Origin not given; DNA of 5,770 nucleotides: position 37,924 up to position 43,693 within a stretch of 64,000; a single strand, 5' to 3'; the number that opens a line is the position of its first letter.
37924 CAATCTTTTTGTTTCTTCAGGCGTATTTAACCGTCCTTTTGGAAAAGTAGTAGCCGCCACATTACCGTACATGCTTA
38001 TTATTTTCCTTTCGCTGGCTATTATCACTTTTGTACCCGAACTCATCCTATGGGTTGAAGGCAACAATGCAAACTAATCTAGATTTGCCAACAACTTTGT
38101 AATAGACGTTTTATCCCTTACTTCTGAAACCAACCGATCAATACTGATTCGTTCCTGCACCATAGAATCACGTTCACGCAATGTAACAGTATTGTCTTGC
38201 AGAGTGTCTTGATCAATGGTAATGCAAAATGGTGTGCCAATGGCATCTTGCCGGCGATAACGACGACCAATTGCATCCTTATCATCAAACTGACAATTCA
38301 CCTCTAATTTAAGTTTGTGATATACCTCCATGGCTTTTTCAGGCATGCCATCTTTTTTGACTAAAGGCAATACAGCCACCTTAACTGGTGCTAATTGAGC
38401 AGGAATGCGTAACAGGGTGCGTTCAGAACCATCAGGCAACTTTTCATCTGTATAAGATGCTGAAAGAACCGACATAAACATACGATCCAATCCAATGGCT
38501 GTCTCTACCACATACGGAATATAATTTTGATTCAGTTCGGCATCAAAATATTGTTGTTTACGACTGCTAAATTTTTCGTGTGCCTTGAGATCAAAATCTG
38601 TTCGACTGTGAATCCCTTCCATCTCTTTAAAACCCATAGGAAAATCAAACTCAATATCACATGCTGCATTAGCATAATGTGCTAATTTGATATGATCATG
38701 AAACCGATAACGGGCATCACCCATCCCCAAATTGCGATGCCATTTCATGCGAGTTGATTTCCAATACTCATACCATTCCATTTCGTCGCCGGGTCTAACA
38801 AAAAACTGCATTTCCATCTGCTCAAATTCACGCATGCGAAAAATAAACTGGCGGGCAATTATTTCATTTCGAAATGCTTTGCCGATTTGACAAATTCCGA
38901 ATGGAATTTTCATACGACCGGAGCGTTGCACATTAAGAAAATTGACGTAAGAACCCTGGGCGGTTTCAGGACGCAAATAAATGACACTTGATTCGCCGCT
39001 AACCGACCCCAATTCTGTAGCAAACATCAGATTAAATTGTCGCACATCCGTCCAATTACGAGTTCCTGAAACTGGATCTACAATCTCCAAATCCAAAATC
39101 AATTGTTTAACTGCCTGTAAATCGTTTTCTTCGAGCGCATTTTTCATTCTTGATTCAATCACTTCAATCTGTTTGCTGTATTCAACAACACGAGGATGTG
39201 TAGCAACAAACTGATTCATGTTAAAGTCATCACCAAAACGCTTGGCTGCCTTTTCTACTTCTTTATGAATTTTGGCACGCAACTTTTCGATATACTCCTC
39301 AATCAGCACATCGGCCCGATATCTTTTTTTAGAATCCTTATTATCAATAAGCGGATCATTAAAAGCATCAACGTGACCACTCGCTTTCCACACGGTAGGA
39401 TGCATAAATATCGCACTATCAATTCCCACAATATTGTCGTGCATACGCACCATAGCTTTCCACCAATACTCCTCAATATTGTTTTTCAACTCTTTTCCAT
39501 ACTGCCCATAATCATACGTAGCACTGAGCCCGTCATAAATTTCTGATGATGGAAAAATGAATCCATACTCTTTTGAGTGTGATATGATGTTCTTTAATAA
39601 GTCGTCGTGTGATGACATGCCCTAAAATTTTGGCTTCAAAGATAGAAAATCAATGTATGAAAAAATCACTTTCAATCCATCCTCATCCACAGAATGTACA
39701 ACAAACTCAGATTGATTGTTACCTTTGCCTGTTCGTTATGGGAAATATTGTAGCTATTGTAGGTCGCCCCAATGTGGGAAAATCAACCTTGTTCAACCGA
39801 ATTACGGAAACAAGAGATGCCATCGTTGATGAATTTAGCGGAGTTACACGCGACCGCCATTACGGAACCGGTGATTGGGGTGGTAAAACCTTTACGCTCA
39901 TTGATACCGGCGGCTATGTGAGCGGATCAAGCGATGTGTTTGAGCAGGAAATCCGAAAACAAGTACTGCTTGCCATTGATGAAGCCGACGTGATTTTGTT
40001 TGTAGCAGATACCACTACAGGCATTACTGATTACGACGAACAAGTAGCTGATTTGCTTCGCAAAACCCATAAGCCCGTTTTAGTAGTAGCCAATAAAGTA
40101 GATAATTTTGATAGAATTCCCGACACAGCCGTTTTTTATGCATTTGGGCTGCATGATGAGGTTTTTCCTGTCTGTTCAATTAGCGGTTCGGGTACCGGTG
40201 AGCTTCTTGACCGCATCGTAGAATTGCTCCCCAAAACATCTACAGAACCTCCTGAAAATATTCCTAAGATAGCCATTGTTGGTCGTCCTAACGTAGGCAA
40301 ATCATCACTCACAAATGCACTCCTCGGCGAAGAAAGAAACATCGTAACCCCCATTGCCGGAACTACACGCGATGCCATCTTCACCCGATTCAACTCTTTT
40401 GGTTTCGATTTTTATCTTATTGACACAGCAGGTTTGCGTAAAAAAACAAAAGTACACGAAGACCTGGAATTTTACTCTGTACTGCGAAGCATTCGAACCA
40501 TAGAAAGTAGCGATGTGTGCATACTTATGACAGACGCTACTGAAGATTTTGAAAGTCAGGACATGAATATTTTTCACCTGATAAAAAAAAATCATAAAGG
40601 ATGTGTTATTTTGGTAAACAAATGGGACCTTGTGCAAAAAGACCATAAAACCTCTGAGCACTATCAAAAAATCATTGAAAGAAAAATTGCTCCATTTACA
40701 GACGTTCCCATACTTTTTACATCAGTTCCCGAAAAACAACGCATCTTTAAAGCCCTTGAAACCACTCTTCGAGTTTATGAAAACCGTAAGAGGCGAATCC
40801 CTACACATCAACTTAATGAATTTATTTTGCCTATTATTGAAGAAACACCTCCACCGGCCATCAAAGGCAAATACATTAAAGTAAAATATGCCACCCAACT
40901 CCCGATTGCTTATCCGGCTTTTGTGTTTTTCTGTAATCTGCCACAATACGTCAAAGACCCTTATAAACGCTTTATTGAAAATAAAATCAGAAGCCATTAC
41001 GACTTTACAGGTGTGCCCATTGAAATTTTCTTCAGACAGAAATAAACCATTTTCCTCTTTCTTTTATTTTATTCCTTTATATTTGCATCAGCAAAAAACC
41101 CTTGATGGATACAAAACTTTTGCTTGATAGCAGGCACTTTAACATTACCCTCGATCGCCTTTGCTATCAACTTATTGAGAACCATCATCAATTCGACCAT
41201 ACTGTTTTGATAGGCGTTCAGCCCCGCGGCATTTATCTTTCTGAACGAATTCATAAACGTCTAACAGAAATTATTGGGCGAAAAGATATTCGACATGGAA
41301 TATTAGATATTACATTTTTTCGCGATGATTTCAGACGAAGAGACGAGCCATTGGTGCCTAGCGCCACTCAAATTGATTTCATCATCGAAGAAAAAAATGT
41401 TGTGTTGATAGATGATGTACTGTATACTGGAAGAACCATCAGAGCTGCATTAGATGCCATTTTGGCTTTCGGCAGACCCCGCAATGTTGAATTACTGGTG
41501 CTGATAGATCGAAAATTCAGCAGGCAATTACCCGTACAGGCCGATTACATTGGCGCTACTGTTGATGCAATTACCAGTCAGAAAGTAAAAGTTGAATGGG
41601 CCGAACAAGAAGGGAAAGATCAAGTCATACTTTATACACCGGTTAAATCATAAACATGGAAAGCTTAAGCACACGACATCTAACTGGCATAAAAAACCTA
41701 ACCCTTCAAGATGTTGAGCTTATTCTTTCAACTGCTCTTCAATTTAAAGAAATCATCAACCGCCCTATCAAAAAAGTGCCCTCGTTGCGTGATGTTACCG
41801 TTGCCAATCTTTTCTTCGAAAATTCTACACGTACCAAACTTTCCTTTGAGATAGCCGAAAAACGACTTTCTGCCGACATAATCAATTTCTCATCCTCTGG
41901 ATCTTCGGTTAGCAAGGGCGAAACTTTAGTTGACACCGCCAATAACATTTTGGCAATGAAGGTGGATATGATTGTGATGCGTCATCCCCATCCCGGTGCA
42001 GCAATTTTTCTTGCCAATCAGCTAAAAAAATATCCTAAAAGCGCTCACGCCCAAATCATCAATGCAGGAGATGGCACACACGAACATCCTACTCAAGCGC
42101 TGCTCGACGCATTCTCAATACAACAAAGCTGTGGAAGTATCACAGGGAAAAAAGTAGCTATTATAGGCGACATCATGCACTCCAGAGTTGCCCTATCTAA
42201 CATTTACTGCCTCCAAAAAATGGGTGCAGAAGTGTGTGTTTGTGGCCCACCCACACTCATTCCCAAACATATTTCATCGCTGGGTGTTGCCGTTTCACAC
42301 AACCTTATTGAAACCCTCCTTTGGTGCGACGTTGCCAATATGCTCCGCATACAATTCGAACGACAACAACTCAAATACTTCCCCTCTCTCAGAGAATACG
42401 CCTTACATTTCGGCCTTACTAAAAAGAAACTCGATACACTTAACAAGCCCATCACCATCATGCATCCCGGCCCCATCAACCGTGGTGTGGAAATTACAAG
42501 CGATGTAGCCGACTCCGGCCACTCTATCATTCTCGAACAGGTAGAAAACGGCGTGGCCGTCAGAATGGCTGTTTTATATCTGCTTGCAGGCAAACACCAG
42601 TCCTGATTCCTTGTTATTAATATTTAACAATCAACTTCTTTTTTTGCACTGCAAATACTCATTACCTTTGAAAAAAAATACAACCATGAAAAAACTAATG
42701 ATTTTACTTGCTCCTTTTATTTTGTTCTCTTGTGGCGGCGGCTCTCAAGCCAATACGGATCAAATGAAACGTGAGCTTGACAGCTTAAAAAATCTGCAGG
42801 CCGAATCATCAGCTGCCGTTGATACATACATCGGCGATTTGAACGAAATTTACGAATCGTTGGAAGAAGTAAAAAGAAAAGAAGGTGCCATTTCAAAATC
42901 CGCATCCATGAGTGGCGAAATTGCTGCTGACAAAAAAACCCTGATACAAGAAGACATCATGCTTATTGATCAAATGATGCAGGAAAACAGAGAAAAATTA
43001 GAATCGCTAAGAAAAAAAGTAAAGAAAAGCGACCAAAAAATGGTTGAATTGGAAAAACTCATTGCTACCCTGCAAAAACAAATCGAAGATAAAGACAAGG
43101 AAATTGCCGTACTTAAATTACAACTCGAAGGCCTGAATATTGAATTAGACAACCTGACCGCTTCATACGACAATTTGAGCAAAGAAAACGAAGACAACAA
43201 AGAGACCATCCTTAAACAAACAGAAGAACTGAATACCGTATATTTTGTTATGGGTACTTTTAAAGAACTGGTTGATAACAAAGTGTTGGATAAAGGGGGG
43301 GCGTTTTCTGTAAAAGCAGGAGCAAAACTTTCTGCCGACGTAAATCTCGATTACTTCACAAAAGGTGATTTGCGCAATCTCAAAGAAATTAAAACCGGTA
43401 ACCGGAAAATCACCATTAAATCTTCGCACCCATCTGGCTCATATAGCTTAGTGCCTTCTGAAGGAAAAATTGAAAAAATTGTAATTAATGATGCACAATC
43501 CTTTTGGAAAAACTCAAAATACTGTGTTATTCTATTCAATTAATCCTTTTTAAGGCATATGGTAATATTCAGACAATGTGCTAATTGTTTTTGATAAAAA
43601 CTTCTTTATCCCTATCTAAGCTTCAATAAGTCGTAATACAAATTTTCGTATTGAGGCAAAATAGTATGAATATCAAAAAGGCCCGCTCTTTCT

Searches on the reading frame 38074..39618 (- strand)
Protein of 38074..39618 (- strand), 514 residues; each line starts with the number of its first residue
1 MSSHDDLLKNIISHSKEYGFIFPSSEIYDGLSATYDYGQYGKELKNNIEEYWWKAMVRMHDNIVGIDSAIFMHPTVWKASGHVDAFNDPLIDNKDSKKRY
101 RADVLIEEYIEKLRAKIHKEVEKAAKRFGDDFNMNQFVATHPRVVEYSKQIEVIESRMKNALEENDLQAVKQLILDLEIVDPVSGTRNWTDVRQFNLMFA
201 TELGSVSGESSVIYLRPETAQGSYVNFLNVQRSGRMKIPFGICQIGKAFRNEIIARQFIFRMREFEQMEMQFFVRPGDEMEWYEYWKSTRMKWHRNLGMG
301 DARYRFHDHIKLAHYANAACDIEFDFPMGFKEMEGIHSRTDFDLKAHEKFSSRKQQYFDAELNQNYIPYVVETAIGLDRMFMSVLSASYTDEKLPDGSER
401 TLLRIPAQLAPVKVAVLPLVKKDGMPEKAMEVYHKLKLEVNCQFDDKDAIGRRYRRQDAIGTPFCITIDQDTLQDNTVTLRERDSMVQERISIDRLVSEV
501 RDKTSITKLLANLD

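Call 10: search_protein_families(library=pfam, proteins=[window:38074-39618:-], max_evalue=0.001)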
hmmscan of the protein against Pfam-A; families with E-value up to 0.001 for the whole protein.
window:38074-39618:- (514 aa): 2 families
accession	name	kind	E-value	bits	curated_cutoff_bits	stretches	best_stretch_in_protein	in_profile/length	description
PF03129.25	HGTP_anticodon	-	2.2e-21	76.2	21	1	413-502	1-93/94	Anticodon binding domain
PF00587.30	tRNA-synt_2b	-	2.1e-10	41.4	29.3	1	213-385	11-176/179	tRNA synthetase class II core domain (G, H, P, S and T)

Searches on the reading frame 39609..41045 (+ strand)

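Call 10: search_protein_families(library=pfam, proteins=[window:39609-41045:+], max_evalue=0.001)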
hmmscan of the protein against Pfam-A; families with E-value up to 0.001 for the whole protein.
window:39609-41045:+ (478 aa): 16 families
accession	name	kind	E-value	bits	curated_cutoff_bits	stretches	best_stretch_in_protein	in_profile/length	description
PF01926.29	MMR_HSR1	-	1.3e-58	196.5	21.9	2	48-163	2-113/113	50S ribosome-binding GTPase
PF14714.11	KH_dom-like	-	2.2e-31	108.4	27.3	1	396-476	1-81/81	KH-domain-like of EngA bacterial GTPase enzymes, C-terminal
PF02421.24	FeoB_N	-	2.1e-26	92.7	27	2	48-169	3-120/156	Ferrous iron transport protein B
PF00009.33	GTP_EFTU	-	6.9e-22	78.4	26.5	2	217-387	2-183/188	Elongation factor Tu GTP binding domain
PF00350.29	Dynamin_N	-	5.3e-15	56.3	27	0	221-253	1-33/168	Dynamin family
PF04548.22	AIG1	-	6.2e-14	52.3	27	2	49-152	4-109/212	AIG1 family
PF03193.22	RsgA_GTPase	-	4.4e-11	43.4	30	0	221-278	109-170/174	RsgA GTPase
PF08477.19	Roc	-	1.8e-08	35.1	27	0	220-340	1-119/119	Ras of Complex, Roc, domain of DAPkinase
PF00005.33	ABC_tran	-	4.3e-06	27.8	25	0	44-70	10-36/137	ABC transporter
PF09439.16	SRPRB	-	4.3e-06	26.6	25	0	46-141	4-88/178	Signal recognition particle receptor beta subunit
PF00025.27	Arf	-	1.3e-05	25.2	22.3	0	50-205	19-172/174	ADP-ribosylation factor family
PF13401.12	AAA_22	-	2e-05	25.4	27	0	46-174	6-100/130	AAA domain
PF10662.15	PduV-EutP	-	9.9e-05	22.6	21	0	220-349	3-109/143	Ethanolamine utilisation - propanediol utilisation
PF00071.28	Ras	-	0.00012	22.2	21.6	0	220-365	1-140/162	Ras family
PF05621.17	TniB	-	0.00034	20.5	22.4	0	202-236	18-53/189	Bacterial TniB protein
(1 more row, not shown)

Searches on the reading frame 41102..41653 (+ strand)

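Call 10: search_protein_families(library=pfam, proteins=[window:41102-41653:+], max_evalue=0.001)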
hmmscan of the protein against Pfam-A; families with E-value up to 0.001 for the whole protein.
window:41102-41653:+ (183 aa): 1 family
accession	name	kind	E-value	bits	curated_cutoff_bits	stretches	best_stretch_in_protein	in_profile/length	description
PF00156.33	Pribosyltran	-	3.1e-16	59.5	26.3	1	7-155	5-144/158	Phosphoribosyl transferase domain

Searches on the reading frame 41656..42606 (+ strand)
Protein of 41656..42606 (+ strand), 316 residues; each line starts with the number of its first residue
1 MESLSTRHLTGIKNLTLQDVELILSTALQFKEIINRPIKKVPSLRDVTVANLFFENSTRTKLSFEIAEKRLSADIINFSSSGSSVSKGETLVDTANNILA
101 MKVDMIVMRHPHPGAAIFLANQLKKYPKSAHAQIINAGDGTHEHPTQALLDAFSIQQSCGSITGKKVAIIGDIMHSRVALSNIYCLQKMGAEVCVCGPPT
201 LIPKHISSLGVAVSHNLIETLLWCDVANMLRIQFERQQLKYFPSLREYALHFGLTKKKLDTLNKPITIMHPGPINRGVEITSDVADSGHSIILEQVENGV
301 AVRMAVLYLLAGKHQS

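Call 10: search_protein_families(library=pfam, proteins=[window:41656-42606:+], max_evalue=0.001)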
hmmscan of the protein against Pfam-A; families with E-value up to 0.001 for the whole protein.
window:41656-42606:+ (316 aa): 2 families
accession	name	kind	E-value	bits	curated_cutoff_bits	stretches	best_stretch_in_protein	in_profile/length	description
PF02729.26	OTCace_N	-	1.4e-40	139.2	29.9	1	7-157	1-148/148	Aspartate/ornithine carbamoyltransferase, carbamoyl-P binding domain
PF00185.30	OTCace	-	2.7e-23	83.2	29.4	1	164-310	2-157/157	Aspartate/ornithine carbamoyltransferase, Asp/Orn binding domain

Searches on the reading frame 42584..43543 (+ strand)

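Call 10: search_protein_families(library=pfam, proteins=[window:42584-43543:+], max_evalue=0.001)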
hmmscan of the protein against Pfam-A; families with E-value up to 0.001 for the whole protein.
window:42584-43543:+ (319 aa): 2 families
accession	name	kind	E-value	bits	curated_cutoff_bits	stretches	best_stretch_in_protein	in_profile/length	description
PF18035.6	Bap31_Bap29_C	-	1.5e-06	28.6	30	1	160-207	3-51/52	Bap31/Bap29 cytoplasmic coiled-coil domain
PF05266.19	DUF724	-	0.00011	22.5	38.4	1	116-198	102-184/188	Protein of unknown function (DUF724)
